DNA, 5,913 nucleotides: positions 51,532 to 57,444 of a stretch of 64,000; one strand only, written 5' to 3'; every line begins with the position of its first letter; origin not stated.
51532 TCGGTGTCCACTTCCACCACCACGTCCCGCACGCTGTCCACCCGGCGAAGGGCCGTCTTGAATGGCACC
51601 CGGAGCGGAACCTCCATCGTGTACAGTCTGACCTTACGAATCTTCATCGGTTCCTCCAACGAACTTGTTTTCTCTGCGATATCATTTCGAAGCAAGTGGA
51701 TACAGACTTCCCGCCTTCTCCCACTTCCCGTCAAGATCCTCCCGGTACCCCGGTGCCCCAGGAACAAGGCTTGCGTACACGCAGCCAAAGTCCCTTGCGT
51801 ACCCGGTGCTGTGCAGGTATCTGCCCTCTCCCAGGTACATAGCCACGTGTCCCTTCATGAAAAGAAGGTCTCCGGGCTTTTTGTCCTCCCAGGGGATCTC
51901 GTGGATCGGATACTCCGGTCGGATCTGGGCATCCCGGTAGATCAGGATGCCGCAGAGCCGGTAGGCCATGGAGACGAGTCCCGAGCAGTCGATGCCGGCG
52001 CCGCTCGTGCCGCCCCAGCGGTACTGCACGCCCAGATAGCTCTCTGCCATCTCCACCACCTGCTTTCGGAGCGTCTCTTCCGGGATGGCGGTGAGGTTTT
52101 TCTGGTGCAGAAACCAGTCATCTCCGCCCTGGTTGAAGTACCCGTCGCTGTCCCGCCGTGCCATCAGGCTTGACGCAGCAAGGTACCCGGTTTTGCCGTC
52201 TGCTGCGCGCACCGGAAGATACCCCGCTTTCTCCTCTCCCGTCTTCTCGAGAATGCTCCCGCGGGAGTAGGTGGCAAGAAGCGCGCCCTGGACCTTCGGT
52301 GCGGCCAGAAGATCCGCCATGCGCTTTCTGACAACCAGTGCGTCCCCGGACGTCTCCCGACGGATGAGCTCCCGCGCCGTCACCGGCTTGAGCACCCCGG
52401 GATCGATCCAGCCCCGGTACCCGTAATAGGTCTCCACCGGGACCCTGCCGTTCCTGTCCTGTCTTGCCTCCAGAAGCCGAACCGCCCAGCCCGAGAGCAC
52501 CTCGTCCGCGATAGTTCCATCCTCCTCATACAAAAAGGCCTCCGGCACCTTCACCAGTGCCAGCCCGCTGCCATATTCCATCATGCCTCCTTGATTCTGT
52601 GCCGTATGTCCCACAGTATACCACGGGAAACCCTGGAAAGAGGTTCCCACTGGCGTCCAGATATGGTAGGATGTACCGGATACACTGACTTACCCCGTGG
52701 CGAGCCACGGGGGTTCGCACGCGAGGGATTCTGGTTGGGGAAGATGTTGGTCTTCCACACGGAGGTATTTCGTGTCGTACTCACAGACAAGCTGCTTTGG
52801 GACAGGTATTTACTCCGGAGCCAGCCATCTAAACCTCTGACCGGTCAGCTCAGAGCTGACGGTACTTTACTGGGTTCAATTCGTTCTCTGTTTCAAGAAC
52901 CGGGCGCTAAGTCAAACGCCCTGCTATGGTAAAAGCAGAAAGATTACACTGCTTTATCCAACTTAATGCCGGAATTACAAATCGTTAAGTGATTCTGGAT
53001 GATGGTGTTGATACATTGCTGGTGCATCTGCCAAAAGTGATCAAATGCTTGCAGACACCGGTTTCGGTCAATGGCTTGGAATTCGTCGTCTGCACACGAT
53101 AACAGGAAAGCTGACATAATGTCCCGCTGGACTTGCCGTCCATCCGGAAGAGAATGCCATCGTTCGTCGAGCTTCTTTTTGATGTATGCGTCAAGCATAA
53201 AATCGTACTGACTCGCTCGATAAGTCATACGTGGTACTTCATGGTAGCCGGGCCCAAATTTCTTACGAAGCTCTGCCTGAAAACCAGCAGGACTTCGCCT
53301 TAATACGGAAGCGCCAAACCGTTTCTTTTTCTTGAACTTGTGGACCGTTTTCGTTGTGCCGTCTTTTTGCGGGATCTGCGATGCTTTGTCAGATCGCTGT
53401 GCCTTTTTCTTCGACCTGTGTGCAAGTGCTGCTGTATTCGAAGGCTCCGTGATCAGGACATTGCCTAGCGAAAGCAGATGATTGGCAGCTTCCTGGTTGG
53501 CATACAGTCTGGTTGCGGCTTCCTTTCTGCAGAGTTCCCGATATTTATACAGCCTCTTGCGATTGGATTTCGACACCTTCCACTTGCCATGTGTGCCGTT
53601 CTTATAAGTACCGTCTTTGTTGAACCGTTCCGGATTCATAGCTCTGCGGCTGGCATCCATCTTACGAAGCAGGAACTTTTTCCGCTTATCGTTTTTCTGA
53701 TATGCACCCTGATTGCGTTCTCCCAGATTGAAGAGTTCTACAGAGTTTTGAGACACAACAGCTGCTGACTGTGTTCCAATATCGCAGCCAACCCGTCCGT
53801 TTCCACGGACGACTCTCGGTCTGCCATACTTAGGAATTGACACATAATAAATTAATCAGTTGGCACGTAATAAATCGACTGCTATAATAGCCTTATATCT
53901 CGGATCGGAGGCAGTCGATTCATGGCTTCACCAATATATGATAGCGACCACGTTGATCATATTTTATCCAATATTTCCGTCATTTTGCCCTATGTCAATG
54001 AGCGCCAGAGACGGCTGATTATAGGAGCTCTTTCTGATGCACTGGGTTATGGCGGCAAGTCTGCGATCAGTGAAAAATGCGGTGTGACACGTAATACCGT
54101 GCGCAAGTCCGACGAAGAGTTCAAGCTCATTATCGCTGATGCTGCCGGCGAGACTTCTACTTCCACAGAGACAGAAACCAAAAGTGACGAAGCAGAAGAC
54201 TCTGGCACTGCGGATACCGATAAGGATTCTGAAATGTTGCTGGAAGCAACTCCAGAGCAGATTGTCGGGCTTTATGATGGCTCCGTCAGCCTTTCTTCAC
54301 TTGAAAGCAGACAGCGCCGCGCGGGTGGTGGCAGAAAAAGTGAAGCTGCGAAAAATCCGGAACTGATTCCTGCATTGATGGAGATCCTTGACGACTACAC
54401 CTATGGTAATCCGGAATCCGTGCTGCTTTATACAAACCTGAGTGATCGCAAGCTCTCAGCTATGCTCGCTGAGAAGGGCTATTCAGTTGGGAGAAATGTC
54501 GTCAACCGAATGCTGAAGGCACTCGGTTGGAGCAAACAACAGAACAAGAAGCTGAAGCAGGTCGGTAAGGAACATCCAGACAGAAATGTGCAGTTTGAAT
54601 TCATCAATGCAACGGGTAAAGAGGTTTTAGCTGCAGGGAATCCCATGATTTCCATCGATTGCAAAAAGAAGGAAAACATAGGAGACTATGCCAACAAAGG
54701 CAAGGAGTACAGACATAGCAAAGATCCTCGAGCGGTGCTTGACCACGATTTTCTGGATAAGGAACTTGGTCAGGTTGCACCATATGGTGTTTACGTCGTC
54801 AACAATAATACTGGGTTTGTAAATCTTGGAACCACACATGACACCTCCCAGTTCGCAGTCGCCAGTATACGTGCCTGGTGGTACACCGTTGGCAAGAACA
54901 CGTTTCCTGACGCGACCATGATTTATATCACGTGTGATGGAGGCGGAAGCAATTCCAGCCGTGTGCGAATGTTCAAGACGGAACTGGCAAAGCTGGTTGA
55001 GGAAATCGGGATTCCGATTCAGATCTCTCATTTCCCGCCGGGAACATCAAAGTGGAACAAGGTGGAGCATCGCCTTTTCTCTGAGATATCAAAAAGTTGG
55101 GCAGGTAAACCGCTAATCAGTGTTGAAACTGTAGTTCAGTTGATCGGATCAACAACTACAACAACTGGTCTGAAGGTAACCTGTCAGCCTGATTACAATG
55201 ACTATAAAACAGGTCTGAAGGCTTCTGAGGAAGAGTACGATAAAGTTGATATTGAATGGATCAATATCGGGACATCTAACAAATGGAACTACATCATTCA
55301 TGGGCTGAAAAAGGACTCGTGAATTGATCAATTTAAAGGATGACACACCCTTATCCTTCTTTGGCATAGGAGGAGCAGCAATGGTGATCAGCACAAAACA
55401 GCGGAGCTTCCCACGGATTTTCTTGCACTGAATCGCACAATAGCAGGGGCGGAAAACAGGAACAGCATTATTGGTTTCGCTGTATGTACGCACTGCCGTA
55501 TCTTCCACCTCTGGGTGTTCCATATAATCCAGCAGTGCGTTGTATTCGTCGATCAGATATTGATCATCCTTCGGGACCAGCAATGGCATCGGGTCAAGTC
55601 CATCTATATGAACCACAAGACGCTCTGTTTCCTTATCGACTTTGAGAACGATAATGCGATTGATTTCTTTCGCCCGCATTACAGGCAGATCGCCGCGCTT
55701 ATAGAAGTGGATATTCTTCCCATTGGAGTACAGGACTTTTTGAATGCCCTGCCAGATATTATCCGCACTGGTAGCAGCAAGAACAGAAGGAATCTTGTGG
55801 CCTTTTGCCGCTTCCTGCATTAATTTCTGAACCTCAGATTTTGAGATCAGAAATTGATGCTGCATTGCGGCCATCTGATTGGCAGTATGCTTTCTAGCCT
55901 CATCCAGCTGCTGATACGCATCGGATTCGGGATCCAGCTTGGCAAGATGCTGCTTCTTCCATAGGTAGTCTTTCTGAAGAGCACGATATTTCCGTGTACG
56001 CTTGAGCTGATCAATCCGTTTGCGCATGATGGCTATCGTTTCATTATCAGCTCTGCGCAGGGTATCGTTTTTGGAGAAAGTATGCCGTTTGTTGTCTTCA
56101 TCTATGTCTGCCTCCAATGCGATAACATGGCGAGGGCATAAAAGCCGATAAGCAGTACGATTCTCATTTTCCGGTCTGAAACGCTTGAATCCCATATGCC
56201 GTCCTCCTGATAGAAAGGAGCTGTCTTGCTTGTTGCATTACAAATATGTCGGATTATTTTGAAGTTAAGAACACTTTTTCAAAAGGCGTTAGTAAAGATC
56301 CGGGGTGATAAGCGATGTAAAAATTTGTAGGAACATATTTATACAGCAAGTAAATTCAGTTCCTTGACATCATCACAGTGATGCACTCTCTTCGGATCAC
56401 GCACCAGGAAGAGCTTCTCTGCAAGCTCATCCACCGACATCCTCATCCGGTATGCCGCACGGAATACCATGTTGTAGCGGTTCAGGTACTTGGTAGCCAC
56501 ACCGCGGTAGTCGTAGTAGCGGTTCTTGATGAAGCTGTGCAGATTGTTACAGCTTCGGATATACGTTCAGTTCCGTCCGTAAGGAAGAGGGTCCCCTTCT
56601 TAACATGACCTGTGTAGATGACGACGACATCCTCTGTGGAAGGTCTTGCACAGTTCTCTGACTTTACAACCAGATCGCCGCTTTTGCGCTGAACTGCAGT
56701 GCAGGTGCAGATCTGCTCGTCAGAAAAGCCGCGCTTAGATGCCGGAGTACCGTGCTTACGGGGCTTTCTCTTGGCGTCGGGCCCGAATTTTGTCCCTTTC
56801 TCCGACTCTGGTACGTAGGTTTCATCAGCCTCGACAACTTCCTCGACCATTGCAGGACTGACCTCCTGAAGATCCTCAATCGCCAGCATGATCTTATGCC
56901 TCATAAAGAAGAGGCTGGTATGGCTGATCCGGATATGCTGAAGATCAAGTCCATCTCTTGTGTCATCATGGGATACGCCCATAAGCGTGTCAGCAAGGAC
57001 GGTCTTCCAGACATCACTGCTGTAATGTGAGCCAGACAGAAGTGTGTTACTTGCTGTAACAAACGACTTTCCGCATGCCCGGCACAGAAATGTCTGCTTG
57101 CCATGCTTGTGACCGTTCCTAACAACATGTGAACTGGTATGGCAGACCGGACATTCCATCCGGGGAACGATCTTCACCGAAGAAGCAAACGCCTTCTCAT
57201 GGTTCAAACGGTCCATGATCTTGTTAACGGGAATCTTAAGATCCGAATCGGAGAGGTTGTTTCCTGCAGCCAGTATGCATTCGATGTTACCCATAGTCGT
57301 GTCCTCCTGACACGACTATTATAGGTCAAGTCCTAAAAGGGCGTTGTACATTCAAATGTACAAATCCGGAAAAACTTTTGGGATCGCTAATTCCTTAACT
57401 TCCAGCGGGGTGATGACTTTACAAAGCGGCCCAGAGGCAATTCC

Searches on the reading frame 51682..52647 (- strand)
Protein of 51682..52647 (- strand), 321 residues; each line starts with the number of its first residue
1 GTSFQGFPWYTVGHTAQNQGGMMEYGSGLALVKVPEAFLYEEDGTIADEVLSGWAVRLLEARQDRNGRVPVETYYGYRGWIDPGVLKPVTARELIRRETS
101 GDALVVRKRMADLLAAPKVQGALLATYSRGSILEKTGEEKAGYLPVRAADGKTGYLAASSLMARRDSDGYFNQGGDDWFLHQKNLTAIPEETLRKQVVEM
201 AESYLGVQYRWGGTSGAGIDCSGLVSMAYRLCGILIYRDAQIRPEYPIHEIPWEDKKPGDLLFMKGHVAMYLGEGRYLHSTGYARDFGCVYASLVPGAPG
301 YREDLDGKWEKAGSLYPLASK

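Call 54: search_protein_families(library=pfam, proteins=[window:51682-52647:-], max_evalue=0.1)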
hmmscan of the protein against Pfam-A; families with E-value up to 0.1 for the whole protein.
window:51682-52647:- (321 aa): 3 families
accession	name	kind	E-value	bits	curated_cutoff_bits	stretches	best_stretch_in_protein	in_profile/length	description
PF00877.26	NLPC_P60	-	8.9e-20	71.1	23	1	206-281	1-81/105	NlpC/P60 family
PF08239.17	SH3_3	-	2.1e-05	25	27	1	114-161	6-53/54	Bacterial SH3 domain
PF18348.7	SH3_16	-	0.0032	17.6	25.8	0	43-81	8-44/49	Bacterial dipeptidyl-peptidase Sh3 domain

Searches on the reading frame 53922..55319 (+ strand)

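Call 54: search_protein_families(library=pfam, proteins=[window:53922-55319:+], max_evalue=0.1)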
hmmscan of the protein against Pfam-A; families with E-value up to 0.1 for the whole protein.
window:53922-55319:+ (466 aa): 3 families
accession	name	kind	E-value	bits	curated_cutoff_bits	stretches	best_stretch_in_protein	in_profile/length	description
PF07592.17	DDE_Tnp_ISAZ013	-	7.3e-115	383.6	26.9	1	152-460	2-307/308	Rhodopirellula transposase DDE domain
PF13276.12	HTH_21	-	0.0047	17.6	28.1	1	176-210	24-59/60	HTH-like domain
PF13384.12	HTH_23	-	0.079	13.3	24.6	0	26-62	3-36/50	Homeodomain-like domain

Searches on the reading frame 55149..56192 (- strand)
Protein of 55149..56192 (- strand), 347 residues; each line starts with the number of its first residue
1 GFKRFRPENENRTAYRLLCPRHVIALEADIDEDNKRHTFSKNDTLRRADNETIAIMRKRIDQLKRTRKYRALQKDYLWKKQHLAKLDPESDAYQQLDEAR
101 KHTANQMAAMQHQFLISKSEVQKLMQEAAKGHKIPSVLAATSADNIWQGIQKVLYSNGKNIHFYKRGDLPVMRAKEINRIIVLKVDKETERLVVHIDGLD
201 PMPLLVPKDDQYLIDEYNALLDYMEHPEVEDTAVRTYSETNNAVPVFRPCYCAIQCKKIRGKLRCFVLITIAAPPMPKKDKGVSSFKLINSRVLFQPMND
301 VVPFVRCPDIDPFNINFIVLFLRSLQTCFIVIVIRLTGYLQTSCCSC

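Call 54: search_protein_families(library=pfam, proteins=[window:55149-56192:-], max_evalue=0.1)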
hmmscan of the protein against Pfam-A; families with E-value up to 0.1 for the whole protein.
window:55149-56192:- (347 aa): 1 family
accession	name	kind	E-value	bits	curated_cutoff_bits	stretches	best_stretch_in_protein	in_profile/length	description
PF25019.1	LRR_R13L1-DRL21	-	0.047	14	27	1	59-145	15-95/127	R13L1/DRL21 LRRs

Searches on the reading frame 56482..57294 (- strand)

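Call 8: search_protein_families(library=ncbifam, proteins=[window:56482-57294:-], max_evalue=0.01)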
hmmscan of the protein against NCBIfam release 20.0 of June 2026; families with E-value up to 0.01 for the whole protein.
window:56482-57294:- (270 aa): 5 families
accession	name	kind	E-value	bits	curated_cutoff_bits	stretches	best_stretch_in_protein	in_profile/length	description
NF033547.1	transpos_IS1595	equivalog_domain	4.7e-16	59.3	75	1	121-242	32-143/215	IS1595 family transposase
NF050000.1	IS1_IS1595_Zn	domain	6.9e-11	42.5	28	1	48-79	1-32/34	IS1/IS1595 family N-terminal zinc-binding domain-containing protein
NF048018.1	IS256_N_4Cys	domain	1.3e-10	41.7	27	1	47-78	1-31/31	transposase-like zinc-binding domain-containing protein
NF033558.1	transpos_IS1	equivalog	3.7e-09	36.8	100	1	48-159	1-103/199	IS1 family transposase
NF048019.1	IS256_Zn_var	equivalog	0.00047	19.5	150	1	53-84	4-35/304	IS256 family transposase, variant Zn-binding type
